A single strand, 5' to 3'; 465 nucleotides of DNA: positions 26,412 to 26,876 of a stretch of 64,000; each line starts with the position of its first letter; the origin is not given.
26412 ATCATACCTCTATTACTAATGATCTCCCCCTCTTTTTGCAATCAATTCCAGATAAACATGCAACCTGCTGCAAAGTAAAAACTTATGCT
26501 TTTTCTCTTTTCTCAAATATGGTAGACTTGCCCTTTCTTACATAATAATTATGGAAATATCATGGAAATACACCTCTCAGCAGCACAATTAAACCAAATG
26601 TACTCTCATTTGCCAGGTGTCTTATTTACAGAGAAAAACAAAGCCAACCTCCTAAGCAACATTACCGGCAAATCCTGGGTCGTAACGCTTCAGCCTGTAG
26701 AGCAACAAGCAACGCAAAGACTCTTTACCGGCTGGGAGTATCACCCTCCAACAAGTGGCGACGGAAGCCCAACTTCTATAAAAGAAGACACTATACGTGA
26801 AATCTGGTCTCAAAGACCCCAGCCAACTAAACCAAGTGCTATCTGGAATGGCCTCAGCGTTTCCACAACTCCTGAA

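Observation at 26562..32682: Three tandem paralogues with a near-invariant 45-residue N-terminal module: candidate secreted (type III) effector family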

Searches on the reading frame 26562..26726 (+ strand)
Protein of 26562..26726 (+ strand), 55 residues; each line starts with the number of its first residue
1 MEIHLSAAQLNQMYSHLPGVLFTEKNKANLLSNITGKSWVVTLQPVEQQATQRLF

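Call 51: find_homologous_proteins(query=A6, max_evalue=10)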
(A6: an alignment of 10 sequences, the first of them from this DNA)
Query A6 (10 sequences): 5 candidates shared short words with the query, none scored E <= 10.

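Call 79: search_protein_families(library=pfam, proteins=[window:26562-26726:+], max_evalue=10)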
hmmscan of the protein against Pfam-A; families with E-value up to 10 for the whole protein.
seq(55 aa): 0 families

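Call 80: search_solved_structures(query=A6, max_evalue=10, show_alignments=5)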
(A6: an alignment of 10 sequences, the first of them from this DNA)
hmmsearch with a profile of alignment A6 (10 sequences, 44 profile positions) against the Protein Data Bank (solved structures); distinct sequences matched with E-value up to 10: 0.
